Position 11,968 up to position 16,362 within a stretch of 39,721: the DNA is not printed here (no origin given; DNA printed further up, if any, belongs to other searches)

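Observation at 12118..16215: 1365-aa single-polypeptide formate dehydrogenase with a GltD/NfnB-like NAD(P)H-flavoprotein module inserted inside its NuoG-like ferredoxin domain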

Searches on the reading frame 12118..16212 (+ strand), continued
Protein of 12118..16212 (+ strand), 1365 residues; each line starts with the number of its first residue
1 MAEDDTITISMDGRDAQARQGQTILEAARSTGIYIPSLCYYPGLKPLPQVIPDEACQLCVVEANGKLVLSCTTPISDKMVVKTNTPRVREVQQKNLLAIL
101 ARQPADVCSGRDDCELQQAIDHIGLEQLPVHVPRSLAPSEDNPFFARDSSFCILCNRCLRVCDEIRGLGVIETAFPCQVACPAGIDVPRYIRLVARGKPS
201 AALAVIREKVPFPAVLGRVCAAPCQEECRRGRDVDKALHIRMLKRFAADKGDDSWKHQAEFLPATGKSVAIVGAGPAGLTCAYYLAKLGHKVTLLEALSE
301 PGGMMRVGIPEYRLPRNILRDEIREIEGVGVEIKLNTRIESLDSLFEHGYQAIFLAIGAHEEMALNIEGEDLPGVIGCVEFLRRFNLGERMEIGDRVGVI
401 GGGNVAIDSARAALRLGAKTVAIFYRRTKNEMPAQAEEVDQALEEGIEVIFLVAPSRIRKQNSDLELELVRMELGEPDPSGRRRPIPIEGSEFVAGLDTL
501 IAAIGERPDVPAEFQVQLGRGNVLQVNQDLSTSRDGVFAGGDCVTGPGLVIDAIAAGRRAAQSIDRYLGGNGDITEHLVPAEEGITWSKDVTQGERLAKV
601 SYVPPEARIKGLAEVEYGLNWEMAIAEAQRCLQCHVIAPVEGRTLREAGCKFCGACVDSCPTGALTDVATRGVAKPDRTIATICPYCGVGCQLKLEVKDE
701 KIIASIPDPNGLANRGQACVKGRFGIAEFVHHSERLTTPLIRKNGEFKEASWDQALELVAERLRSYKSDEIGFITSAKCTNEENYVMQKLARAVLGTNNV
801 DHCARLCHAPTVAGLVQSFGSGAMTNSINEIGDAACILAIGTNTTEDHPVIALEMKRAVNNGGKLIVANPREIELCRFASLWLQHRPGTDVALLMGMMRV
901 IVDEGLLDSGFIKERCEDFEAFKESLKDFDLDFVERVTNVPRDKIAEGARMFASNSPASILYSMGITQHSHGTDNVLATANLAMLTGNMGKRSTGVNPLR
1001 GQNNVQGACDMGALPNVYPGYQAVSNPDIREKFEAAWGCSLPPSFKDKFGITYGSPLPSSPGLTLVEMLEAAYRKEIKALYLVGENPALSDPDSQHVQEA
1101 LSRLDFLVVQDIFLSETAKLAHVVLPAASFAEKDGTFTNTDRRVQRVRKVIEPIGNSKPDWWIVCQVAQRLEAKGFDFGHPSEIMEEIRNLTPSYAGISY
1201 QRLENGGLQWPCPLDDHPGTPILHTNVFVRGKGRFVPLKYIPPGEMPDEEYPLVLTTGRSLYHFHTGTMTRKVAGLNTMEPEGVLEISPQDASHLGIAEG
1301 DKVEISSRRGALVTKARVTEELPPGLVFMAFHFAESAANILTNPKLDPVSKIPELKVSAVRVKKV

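Call 40: list_cluster_members(proteins=[P0121, P0122, P0123, P0124, P0125, P0126, P0128, P0161, P0240, P0042])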
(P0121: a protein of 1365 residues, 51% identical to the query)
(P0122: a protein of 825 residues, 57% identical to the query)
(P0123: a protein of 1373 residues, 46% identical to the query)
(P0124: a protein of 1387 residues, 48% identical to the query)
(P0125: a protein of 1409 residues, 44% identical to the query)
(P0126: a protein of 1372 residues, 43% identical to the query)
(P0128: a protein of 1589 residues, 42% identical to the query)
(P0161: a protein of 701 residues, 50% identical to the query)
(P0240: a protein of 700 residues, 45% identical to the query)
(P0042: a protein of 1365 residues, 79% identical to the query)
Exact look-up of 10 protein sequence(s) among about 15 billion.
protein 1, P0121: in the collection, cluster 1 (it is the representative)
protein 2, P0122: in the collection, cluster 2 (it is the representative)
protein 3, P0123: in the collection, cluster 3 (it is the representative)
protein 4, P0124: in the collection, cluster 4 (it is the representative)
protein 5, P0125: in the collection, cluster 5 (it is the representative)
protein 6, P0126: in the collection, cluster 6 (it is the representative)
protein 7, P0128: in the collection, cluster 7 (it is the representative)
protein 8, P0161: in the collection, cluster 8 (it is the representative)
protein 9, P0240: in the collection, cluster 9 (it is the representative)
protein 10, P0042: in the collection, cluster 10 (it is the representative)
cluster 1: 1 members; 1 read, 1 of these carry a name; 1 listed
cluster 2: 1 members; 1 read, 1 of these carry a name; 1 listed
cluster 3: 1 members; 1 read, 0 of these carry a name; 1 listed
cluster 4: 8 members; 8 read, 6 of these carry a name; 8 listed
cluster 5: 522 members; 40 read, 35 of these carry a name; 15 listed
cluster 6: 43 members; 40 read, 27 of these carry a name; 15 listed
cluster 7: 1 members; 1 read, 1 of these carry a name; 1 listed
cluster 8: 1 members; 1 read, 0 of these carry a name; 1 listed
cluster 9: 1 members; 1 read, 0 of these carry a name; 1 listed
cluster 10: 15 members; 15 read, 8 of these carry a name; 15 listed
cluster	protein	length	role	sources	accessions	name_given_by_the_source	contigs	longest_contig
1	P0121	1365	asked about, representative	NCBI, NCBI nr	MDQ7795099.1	MAG: formate dehydrogenase subunit alpha [bacterium] | formate dehydrogenase subunit alpha [bacterium]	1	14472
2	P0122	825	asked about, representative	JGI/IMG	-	NADPH-dependent glutamate synthase beta subunit-like oxidoreductase/ferredoxin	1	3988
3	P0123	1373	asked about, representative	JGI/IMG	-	-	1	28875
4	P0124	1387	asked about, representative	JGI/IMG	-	formate dehydrogenase major subunit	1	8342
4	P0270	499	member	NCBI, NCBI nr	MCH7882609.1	MAG: molybdopterin-dependent oxidoreductase, partial [Proteobacteria bacterium] | molybdopterin-dependent oxidoreductase [Pseudomonadota bacterium]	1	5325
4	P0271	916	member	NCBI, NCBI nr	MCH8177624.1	MAG: formate dehydrogenase subunit alpha [Proteobacteria bacterium] | formate dehydrogenase subunit alpha [Pseudomonadota bacterium]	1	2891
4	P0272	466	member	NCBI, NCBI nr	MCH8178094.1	MAG: FAD-dependent oxidoreductase, partial [Proteobacteria bacterium] | FAD-dependent oxidoreductase [Pseudomonadota bacterium]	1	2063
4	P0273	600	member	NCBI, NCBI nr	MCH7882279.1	MAG: FAD-dependent oxidoreductase, partial [Proteobacteria bacterium] | FAD-dependent oxidoreductase [Pseudomonadota bacterium]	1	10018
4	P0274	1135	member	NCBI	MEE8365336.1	MAG: molybdopterin-dependent oxidoreductase, partial [Gammaproteobacteria bacterium]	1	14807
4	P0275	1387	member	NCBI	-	-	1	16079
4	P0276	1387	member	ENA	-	-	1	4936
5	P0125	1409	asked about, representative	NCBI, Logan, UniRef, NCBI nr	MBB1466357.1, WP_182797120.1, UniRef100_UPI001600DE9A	formate dehydrogenase subunit alpha [Vibrio sp. SG41-7] | formate dehydrogenase subunit alpha n=1 Tax=Vibrio sp. SG41-7 TaxID=2760973 ...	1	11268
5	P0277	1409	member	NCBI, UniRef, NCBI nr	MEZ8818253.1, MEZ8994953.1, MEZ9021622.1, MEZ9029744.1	formate dehydrogenase subunit alpha [Vibrio sp. 10N.222.54.A1] | formate dehydrogenase subunit alpha n=1 Tax=unclassified Vibrio TaxID=2614977 ... | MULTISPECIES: formate dehydrogenase subunit alpha [unclassified Vibrio]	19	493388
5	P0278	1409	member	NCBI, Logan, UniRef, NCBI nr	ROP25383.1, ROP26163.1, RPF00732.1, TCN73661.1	formate dehydrogenase subunit alpha [Vibrio crassostreae] | formate dehydrogenase subunit alpha n=1 Tax=Vibrio crassostreae TaxID=246167 ...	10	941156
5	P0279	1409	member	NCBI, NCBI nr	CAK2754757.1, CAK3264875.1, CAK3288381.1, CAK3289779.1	formate dehydrogenase major subunit [Vibrio crassostreae]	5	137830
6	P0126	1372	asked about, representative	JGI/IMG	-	formate dehydrogenase major subunit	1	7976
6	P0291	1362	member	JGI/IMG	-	formate dehydrogenase major subunit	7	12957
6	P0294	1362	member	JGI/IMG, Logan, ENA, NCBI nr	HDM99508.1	formate dehydrogenase subunit alpha [Deltaproteobacteria bacterium]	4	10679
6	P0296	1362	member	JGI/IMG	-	formate dehydrogenase major subunit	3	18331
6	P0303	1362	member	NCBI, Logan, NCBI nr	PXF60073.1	MAG: formate dehydrogenase subunit alpha [Deltaproteobacteria bacterium]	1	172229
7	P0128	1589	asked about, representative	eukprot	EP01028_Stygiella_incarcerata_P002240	TRINITY_DN1417_c1_g5_i1.p1 TRINITY_DN1417_c1_g5~~TRINITY_DN1417_c1_g5_i1.p1 ORF ...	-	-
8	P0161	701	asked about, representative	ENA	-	-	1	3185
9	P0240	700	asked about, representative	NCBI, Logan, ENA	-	-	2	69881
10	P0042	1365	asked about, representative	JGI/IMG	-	formate dehydrogenase alpha subunit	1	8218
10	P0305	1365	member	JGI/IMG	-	formate dehydrogenase alpha subunit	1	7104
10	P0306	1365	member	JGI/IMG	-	formate dehydrogenase alpha subunit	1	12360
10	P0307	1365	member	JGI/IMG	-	formate dehydrogenase alpha subunit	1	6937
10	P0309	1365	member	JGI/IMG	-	formate dehydrogenase alpha subunit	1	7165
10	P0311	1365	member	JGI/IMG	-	formate dehydrogenase alpha subunit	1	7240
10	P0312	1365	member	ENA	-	-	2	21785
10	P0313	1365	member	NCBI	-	-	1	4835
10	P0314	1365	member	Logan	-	-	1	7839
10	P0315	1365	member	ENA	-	-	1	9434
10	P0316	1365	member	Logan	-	-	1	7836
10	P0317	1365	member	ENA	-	-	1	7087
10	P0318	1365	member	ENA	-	-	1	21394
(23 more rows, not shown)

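Call 48: find_encoding_contigs(protein=P0125, flank=8000, max_places=2)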
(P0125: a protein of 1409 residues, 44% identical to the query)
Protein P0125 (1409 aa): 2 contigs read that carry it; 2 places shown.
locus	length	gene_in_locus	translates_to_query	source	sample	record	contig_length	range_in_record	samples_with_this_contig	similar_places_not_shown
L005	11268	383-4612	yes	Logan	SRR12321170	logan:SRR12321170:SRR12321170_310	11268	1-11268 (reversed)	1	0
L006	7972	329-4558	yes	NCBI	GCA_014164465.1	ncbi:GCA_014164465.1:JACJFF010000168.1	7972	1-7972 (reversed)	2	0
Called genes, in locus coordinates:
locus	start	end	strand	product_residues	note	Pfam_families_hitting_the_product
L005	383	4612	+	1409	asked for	PF13510:Fer2_4, PF14691:Fer4_20, PF07992:Pyr_redox_2, PF13450:NAD_binding_8, PF13738:Pyr_redox_3, PF00070:Pyr_redox, PF12838:Fer4_7, PF04879:Molybdop_Fe4S4, +4 more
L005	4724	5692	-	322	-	PF14397:ATPgrasp_ST, PF02655:ATP-grasp_3 (faint), PF08443:RimK (faint), PF14398:ATPgrasp_YheCD (faint), PF02955:GSH-S_ATP (faint)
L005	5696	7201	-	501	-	PF14400:Transglut_i_TM, PF14402:7TM_transglut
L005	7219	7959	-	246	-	PF05618:RimB-like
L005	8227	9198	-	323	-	PF08003:Methyltransf_9, PF13489:Methyltransf_23, PF13847:Methyltransf_31, PF08241:Methyltransf_11 (weak), PF08242:Methyltransf_12, PF13649:Methyltransf_25 (weak)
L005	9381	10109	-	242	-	PF00891:Methyltransf_2 (weak), PF01209:Ubie_methyltran (weak), PF08241:Methyltransf_11, PF08242:Methyltransf_12, PF13649:Methyltransf_25, PF13847:Methyltransf_31 (weak)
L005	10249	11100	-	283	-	PF01904:DUF72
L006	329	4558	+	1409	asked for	PF13510:Fer2_4, PF14691:Fer4_20, PF07992:Pyr_redox_2, PF13450:NAD_binding_8, PF13738:Pyr_redox_3, PF00070:Pyr_redox, PF12838:Fer4_7, PF04879:Molybdop_Fe4S4, +4 more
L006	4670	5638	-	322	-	PF14397:ATPgrasp_ST, PF02655:ATP-grasp_3 (faint), PF08443:RimK (faint), PF14398:ATPgrasp_YheCD (faint), PF02955:GSH-S_ATP (faint)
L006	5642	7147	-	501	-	PF14400:Transglut_i_TM, PF14402:7TM_transglut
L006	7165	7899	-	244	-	PF05618:RimB-like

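Call 49: find_encoding_contigs(protein=P0121, flank=8000, max_places=2)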
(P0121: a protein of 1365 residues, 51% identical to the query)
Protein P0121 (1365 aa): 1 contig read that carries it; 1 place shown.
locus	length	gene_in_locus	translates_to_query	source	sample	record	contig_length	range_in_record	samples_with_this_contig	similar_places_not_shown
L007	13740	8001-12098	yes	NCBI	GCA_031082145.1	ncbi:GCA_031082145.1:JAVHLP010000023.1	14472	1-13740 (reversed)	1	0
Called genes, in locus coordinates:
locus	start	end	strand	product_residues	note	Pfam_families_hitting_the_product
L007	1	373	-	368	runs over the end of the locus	PF00873:ACR_tran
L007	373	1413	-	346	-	PF25917:BSH_RND (faint), PF25973:BSH_CzcB (faint), PF25954:Beta-barrel_RND_2, PF25967:RND-MFP_C, PF25975:CzcB_C, PF25989:YknX_C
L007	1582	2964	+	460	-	PF25145:NfeD1b_N, PF24961:NfeD_membrane, PF01957:NfeD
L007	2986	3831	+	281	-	PF02645:DegV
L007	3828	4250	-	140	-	PF01661:Macro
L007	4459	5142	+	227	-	-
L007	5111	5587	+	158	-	-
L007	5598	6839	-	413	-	PF09861:Lar_N, PF21113:LarA_C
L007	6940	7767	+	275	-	PF01145:Band_7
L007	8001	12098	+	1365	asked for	PF13510:Fer2_4, PF14691:Fer4_20, PF01946:Thi4 (weak), PF07992:Pyr_redox_2, PF13450:NAD_binding_8, PF04879:Molybdop_Fe4S4, PF00384:Molybdopterin, PF01568:Molydop_binding, +8 more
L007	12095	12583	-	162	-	PF03773:ArsP_1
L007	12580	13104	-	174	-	PF03773:ArsP_1 (weak)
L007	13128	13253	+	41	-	-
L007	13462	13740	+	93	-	?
